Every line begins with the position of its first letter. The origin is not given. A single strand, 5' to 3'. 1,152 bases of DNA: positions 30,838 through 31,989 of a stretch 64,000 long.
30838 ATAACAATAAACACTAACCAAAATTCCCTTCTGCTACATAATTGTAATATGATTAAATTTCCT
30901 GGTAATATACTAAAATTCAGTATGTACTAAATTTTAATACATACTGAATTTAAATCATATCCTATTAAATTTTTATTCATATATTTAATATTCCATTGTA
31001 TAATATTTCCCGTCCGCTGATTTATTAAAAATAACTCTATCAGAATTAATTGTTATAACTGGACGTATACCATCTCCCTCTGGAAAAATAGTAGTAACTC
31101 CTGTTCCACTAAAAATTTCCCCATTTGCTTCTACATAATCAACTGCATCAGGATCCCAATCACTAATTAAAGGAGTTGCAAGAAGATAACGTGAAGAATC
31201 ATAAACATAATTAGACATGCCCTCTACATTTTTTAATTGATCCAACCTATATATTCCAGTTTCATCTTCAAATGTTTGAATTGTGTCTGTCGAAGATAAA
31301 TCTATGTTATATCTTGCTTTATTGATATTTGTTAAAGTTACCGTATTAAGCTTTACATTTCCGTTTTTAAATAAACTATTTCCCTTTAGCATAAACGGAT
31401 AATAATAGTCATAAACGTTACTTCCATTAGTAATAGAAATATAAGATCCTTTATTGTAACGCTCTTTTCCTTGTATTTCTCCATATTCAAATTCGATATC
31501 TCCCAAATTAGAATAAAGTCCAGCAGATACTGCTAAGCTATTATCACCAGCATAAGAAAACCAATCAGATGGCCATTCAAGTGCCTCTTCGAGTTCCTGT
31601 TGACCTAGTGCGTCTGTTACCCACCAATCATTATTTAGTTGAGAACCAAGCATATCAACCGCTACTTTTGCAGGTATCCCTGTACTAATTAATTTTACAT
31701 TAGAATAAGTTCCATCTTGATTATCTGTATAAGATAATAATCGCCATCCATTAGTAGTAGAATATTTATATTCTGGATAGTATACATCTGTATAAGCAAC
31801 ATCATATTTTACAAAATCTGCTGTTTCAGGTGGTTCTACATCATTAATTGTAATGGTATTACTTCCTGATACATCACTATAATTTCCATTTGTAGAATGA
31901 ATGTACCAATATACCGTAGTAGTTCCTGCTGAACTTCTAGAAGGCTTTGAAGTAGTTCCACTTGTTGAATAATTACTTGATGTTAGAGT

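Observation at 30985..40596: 3204-aa adhesin built from near-identical 765-nt tandem repeats, with a pilin-like N-terminus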

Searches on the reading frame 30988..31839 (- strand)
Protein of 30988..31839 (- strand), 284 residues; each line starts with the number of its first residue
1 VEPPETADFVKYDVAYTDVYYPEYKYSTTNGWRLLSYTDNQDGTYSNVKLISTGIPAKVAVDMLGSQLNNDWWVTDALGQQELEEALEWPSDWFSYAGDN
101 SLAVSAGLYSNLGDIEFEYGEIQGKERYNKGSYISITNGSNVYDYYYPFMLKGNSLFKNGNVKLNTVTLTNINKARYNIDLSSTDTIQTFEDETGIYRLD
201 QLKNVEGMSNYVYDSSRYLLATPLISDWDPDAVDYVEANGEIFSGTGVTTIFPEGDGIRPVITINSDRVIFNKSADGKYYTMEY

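Call 20: search_protein_families(library=pfam, proteins=[window:30988-31839:-], max_evalue=10)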
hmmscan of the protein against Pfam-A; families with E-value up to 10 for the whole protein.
seq(284 aa): 0 families

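Call 61: search_solved_structures(query=A3, max_evalue=1)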
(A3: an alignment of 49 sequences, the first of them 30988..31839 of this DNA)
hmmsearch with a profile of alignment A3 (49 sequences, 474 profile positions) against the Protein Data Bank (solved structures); distinct sequences matched with E-value up to 1: 10.
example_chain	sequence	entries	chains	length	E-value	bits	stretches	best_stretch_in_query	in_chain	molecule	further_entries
9egp_A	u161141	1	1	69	0.021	17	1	1-51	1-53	Geopilin domain 1 protein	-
8gyr_B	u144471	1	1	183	0.023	16.8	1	129-190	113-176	LigA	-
8gyr_A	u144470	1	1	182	0.036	16.2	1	125-189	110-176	Leptospira Immunoglobulin-like protein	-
9lab_B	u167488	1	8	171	0.07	15.2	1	5-31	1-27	MSHA major pilin subunit MshA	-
8qqj_J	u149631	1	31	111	0.16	14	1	12-114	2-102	Type IV narrow pilus major component PilA5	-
7tgg_A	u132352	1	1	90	0.36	12.9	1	1-39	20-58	Geopilin domain 1 protein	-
8pfb_G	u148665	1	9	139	0.44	12.6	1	12-84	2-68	Type IV pilin PilE1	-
6m6z_A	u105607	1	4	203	0.49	12.5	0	9-95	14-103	TMH4C4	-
6xxe_A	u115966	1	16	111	0.55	12.3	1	12-111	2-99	Uncharacterized protein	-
9hmf_O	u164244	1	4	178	0.99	11.5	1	3-63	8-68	Flagellar protein FliL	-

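Call 63: predict_structure(alignment_id=A3)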
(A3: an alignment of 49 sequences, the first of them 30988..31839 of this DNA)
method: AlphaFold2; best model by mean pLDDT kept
length: 284 residues; sequences in the alignment: 49
mean_pLDDT: 91.6   pTM: 0.90
mean pLDDT of the five models: 91.6, 91.2, 90.7, 90.4, 90.0
residues with pLDDT >= 90: 226; 70-90: 42; 50-70: 10; < 50: 6
segments of 3 or more residues with pLDDT < 50: 246-251
pLDDT, mean of each block of 10 residues (from residue 1): 90 98 98 97 96 97 70 92 95 87 95 95 78 97 94 96 96 92 95 96 97 95 87 94 62 80 96 96 95
secondary structure, 60 per line:
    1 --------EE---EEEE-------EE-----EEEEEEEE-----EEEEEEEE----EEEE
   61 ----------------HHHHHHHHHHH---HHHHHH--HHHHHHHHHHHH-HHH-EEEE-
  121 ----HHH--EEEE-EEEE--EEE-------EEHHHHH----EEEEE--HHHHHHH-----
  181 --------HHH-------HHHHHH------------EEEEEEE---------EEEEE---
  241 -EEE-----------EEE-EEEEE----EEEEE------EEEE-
elements in order: E14-17 E32-39 E45-52 E57-60 H77-87 H91-96 H99-110 E116-119 E130-133 E135-138 E141-143 H153-157 E162-166 H169-175 H199-204 E217-223 E233-237 E242-244 E256-258 E260-264 E269-273 E280-283

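Call 67: fold_search(model_id=the predicted structure, library=pdb)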
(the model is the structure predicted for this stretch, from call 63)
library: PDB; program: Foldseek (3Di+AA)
matches with E <= 10: 208; with E <= 0.001: 0
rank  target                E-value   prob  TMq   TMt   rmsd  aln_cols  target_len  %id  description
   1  9dff_A                2.1e-01  0.03  0.10  0.09  16.9       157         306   11  G1 domain of human aggrecan bound to hyaluronan (released 2025-04-30)
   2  3htn_A                2.4e-01  0.10  0.09  0.15  12.6        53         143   11  Crystal structure of a putative dna binding protein (bt_1116) from bacteroides thetaiotaomicron vpi-5482 at 1.50 A res (released 2009-06-30)
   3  2p6y                  2.7e-01  0.08  0.08  0.14  12.1        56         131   11  X-ray structure of the protein Q9KM02_VIBCH from Vibrio cholerae at the resolution 1.63 A. Northeast Structural Genomics (released 2007-06-05)
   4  3htn_B                3.7e-01  0.08  0.09  0.15  12.5        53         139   11  Crystal structure of a putative dna binding protein (bt_1116) from bacteroides thetaiotaomicron vpi-5482 at 1.50 A res (released 2009-06-30)
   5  9dft_A                5.1e-01  0.03  0.12  0.11  17.6       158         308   11  G1 domain of human aggrecan (released 2025-04-30)
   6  3hwu                  6.9e-01  0.04  0.08  0.15   9.3        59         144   12  Crystal structure of Putative DNA-binding protein (YP_299413.1) from Ralstonia eutrophA JMP134 at 1.30 A resolution (released 2009-06-30)
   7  2hx0                  1.0e+00  0.04  0.08  0.15  13.1        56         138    9  Three-dimensional structure of the hypothetical protein from Salmonella cholerae-suis (aka Salmonella enterica) at the r (released 2006-09-19)
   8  9dff_B                1.0e+00  0.03  0.11  0.11  11.2       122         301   11  G1 domain of human aggrecan bound to hyaluronan (released 2025-04-30)
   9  7mjz                  1.2e+00  0.03  0.10  0.07  16.2        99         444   15  The structure of MiaB with pentasulfide bridge (released 2021-09-15)
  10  2nmu                  1.6e+00  0.03  0.08  0.15  13.1        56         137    9  Crystal structure of the hypothetical protein from Salmonella typhimurium LT2. Northeast Structural Genomics Consortium  (released 2006-11-07)
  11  4tvp_G                1.6e+00  0.01  0.08  0.06  20.7       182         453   10  Crystal Structure of the HIV-1 BG505 SOSIP.664 Env Trimer Ectodomain, Comprising Atomic-Level Definition of Pre-Fusion (released 2014-10-08)
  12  3cox                  1.6e+00  0.01  0.08  0.05  21.3       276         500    8  CRYSTAL STRUCTURE OF CHOLESTEROL OXIDASE COMPLEXED WITH A STEROID SUBSTRATE. IMPLICATIONS FOR FAD DEPENDENT ALCOHOL OXID (released 1993-10-31)
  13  1bv4_B                1.7e+00  0.02  0.12  0.22  12.6       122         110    9  APO-MANNOSE-BINDING PROTEIN-C (released 1999-01-13)
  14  4awo_B                1.8e+00  0.02  0.16  0.20  14.3       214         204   11  Complex of HSP90 ATPase domain with tropane derived inhibitors (released 2012-08-29)
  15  1coy                  1.9e+00  0.02  0.06  0.04  10.8        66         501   17  CRYSTAL STRUCTURE OF CHOLESTEROL OXIDASE COMPLEXED WITH A STEROID SUBSTRATE. IMPLICATIONS FOR FAD DEPENDENT ALCOHOL OXID (released 1993-10-31)
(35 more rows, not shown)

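Call 74: fold_search(model_id=the predicted structure, library=viral)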
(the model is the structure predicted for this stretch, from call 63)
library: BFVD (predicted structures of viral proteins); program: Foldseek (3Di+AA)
matches with E <= 10: 184; with E <= 0.001: 0
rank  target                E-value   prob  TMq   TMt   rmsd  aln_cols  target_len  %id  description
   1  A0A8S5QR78            2.2e-03  0.84  0.34  0.35  12.3       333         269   13  Uncharacterized protein [Siphoviridae sp. ctE6L85]
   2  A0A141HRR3            2.5e-03  0.89  0.38  0.09  14.6       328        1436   13  (no name in the UniProt tables at hand)
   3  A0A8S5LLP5            4.1e-03  0.72  0.30  0.13  16.8       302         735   10  Interferon alpha/beta receptor 1, Interferon I interferon signaling complex [Siphoviridae sp. ctvok7]
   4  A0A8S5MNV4            1.3e-02  0.77  0.33  0.43  14.1       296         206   14  DUF6273 domain-containing protein [Myoviridae sp. ctI7W9]
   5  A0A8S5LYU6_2          1.4e-02  0.44  0.32  0.11  16.1       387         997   11  DUF1566 domain-containing protein [Siphoviridae sp. ctkcl3]
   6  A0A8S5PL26            2.0e-02  0.60  0.31  0.20  15.7       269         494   11  DUF6273 domain-containing protein [Siphoviridae sp. ctOSJ35]
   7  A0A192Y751            4.2e-02  0.66  0.22  0.38   7.0       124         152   10  Uncharacterized protein [Pseudomonas phage KTN4]
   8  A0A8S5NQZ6            6.4e-02  0.25  0.31  0.17  15.9       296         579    9  Tail sheath protein [Myoviridae sp. ctj3P51]
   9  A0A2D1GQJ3            8.8e-02  0.41  0.17  0.17   8.2       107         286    9  Virion structural protein [Pseudomonas phage SL2]
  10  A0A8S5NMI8            1.1e-01  0.21  0.25  0.26  14.5       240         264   10  Retinoblastoma-binding protein-like protein [Siphoviridae sp. ctGMq5]
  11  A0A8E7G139            1.4e-01  0.23  0.29  0.19  12.0       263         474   10  (no name in the UniProt tables at hand)
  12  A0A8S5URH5            1.4e-01  0.15  0.25  0.23  14.8       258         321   13  Uncharacterized protein [Myoviridae sp. ctsIb3]
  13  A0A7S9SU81            2.7e-01  0.04  0.14  0.07  18.8       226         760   11  Uncharacterized protein [Virus NIOZ-UU157]
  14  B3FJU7                3.5e-01  0.05  0.21  0.21  19.6       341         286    9  Virion structural protein [Pseudomonas phage 201phi2-1]
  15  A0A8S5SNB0            4.2e-01  0.18  0.28  0.45  13.2       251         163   10  DUF6273 domain-containing protein [Siphoviridae sp. ctCb814]
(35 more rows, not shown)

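Call 94: search_protein_families(library=phrogs, proteins=[window:30988-31839:-], max_evalue=0.01)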
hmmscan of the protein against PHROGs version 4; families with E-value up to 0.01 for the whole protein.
window:30988-31839:- (284 aa): 0 families
